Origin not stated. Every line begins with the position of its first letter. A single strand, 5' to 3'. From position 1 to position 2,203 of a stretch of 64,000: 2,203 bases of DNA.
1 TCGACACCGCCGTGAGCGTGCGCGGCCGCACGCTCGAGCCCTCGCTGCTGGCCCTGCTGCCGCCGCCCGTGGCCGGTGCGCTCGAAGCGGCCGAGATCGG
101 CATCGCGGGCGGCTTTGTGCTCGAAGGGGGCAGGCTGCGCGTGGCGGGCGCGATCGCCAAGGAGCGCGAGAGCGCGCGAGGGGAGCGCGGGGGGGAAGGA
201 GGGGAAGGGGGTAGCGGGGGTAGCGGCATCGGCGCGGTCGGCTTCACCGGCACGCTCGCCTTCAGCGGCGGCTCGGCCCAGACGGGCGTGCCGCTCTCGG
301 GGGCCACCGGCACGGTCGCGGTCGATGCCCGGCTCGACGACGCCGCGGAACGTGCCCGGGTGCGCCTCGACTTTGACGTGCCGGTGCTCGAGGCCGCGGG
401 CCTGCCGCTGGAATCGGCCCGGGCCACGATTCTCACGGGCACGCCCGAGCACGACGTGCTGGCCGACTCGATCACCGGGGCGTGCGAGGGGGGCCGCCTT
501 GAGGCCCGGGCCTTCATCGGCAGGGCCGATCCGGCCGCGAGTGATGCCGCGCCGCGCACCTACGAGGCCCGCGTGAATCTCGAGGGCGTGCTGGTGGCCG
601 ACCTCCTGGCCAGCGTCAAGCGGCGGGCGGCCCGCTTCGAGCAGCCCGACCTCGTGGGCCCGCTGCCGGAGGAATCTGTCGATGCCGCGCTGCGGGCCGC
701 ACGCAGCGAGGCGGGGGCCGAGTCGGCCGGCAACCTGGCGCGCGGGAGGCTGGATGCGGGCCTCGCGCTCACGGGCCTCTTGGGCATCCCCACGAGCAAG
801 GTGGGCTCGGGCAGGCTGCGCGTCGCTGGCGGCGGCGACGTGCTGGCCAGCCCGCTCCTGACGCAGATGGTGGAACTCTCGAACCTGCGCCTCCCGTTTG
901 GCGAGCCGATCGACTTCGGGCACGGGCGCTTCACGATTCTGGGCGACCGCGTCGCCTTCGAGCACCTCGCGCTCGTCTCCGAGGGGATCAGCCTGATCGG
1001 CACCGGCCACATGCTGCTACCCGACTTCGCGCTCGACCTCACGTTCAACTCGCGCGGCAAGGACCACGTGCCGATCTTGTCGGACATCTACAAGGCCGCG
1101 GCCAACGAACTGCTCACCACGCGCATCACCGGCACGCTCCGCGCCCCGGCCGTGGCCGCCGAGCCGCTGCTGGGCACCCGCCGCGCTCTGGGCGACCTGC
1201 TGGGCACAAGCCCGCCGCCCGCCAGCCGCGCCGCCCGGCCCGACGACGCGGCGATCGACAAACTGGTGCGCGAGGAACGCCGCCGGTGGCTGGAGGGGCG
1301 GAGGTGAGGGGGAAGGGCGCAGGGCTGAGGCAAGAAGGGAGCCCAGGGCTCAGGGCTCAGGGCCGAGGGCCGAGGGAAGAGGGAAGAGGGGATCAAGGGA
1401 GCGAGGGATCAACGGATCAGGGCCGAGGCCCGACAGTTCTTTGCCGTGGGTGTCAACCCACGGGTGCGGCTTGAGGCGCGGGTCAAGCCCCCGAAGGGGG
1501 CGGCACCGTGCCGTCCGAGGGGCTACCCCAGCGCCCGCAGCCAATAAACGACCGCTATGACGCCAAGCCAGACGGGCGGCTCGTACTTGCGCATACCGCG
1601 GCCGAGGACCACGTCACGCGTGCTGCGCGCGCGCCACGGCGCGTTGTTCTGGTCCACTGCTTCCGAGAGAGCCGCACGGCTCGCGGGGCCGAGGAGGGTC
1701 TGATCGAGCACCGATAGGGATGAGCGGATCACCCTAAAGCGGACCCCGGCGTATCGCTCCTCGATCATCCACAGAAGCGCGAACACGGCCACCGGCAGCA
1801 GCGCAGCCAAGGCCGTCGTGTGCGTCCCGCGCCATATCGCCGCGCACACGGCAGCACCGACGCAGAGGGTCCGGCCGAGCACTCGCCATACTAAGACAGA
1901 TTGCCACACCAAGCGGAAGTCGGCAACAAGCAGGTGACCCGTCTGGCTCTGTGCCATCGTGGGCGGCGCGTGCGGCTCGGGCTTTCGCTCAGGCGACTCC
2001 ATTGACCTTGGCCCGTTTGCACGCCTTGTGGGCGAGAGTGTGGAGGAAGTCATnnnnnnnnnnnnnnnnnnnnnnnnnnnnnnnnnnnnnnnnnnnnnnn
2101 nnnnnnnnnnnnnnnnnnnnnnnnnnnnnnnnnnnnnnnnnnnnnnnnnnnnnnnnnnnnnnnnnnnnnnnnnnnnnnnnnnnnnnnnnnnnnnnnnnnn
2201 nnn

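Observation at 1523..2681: Small Era/Ras-like GTPase plus 3-TM protein pair beside an R-M system: candidate undescribed two-gene conflict module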

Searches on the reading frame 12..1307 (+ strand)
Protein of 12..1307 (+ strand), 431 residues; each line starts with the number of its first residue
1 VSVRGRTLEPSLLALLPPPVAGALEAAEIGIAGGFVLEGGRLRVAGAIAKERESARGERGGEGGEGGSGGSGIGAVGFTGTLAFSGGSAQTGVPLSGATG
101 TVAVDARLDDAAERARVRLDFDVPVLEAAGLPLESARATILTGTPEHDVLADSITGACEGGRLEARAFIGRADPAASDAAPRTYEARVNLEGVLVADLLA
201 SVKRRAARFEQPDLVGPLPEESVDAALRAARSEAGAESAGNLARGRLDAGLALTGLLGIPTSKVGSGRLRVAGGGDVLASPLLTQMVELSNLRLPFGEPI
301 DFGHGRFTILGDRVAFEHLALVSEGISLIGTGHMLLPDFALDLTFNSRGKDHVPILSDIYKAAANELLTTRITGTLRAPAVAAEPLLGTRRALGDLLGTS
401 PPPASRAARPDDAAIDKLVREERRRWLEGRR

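Call 4: search_protein_families(library=pfam, proteins=[window:12-1307:+], max_evalue=0.1)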
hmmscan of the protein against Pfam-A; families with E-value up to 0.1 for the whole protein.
window:12-1307:+ (431 aa): 0 families

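Call 83: search_protein_families(library=padloc, alignment_id=A4, max_evalue=1e-8)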
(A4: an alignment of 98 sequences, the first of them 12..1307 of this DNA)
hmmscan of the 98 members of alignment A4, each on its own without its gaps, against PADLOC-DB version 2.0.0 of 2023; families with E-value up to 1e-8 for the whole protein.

A. member 1, window:12-1307:+ (431 aa): 0 families

B. families by the number of members that match (of 98 scanned): 65 families (the first 25 are shown)
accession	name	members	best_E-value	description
PDLC03387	MTase_II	2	8.6e-35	Type II methyltransferase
PDLC03353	MTase_II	2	9.8e-34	Type II methyltransferase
PDLC03350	MTase_II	2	3.4e-24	Type II methyltransferase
PDLC04134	mad2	2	9.8e-13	mads_2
PDLC05005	PDC-S35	1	2.8e-43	-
PDLC05004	PDC-S35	1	2.1e-40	-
PDLC05007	PDC-S35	1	1.2e-39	-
PDLC05006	PDC-S35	1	3.7e-36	-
PDLC05003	PDC-S35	1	5.2e-32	-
PDLC03714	oMTase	1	1.4e-31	orphan methyltransferase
PDLC03224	MTase_II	1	5.9e-31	Type II methyltransferase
PDLC04135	mad3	1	8.4e-31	mads_3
PDLC03371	MTase_II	1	4.2e-30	Type II methyltransferase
PDLC03306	MTase_II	1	3.8e-28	Type II methyltransferase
PDLC03299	MTase_II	1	4.6e-27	Type II methyltransferase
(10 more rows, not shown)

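Call 84: search_protein_families(library=pfam, alignment_id=A4, max_evalue=0.000001)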
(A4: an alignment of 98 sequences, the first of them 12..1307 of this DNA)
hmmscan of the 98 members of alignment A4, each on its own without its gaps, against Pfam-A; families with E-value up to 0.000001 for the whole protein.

A. member 1, window:12-1307:+ (431 aa): 0 families

B. families by the number of members that match (of 98 scanned): 85 families (the first 25 are shown)
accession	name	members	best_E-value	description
PF13570.13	Beta-prop_ACSF4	3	1.5e-33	Beta-alanine-activating enzyme, beta-propeller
PF13360.13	PQQ_2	3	5.5e-31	Outer membrane protein assembly factor BamB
PF13431.12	TPR_17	3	1.8e-14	Tetratricopeptide repeat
PF07719.23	TPR_2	3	5.5e-13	Tetratricopeptide repeat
PF14559.12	TPR_19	3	1.7e-11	Tetratricopeptide repeat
PF13414.12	TPR_11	3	5.8e-11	TPR repeat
PF13181.12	TPR_8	3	9.3e-09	Tetratricopeptide repeat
PF01555.25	N6_N4_Mtase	2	5.2e-29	DNA methylase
PF02518.31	HATPase_c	2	3.7e-16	Histidine kinase-, DNA gyrase B-, and HSP90-like ATPase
PF02368.24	Big_2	2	8.2e-16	Bacterial Ig-like domain (group 2)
PF00528.27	BPD_transp_1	2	2.9e-12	Binding-protein-dependent transport system inner membrane component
PF08309.17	LVIVD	2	3.8e-11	LVIVD repeat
PF01011.28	PQQ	2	2.6e-09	Glucose/ethanol/alcohol dehydrogenase, beta-propeller domain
PF00512.31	HisKA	2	6e-09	His Kinase A (phospho-acceptor) domain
PF00515.34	TPR_1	2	5.7e-08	Tetratricopeptide repeat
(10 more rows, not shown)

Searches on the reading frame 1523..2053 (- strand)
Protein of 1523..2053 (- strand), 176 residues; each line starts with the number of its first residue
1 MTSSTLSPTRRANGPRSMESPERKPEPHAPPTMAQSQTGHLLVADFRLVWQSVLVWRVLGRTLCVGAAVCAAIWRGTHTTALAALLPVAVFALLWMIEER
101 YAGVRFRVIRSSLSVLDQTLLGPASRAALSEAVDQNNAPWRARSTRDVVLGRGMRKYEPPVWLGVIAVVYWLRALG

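Call 4: search_protein_families(library=pfam, proteins=[window:1523-2053:-], max_evalue=0.1)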
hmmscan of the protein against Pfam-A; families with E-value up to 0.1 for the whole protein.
window:1523-2053:- (176 aa): 0 families

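Call 5: search_protein_families(library=padloc, proteins=[window:1523-2053:-], max_evalue=0.1)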
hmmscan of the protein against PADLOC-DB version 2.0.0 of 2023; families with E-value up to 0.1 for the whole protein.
window:1523-2053:- (176 aa): 0 families

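Call 6: search_protein_families(library=ncbifam, proteins=[window:1523-2053:-], max_evalue=0.1)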
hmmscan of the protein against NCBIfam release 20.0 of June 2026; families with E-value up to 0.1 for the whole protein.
window:1523-2053:- (176 aa): 0 families

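Call 12: find_homologous_proteins(query=window:1523-2053:-, max_evalue=0.01)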
Query window:1523-2053:- (176 aa): 1 proteins with E <= 0.01 among 843 candidates.
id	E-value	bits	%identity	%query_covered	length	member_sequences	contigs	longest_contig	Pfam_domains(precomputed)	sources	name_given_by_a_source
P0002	4.6e-99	347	100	90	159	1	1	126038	-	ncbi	-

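Call 13: search_protein_families(library=phrogs, proteins=[window:1523-2053:-], max_evalue=0.1)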
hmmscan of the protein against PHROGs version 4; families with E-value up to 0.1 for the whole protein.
window:1523-2053:- (176 aa): 0 families

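Call 89: search_protein_families(library=pfam, alignment_id=A5, max_evalue=0.05)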
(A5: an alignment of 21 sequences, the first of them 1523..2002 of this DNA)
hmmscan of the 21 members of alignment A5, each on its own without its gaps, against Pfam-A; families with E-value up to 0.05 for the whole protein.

A. member 1, window:1523-2002:- (159 aa): 0 families

B. families by the number of members that match (of 21 scanned): 1 family
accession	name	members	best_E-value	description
PF13571.11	DUF4133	1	0.04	Domain of unknown function (DUF4133)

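Call 91: search_solved_structures(query=A5, max_evalue=1)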
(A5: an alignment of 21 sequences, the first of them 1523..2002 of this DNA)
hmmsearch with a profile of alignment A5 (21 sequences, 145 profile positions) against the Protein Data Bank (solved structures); distinct sequences matched with E-value up to 1: 4.
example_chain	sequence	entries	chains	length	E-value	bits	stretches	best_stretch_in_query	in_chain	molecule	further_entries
8ub3_A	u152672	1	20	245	0.013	18.3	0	9-67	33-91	DpHF7 filament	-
3qp1_A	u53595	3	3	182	0.025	17.4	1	80-131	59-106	CviR transcriptional regulator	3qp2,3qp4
3qp5_A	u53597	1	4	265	0.043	16.7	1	80-131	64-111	CviR transcriptional regulator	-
9w32_A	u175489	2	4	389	0.6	12.9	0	52-112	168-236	Somatostatin receptor type 5,Soluble cytochrome b562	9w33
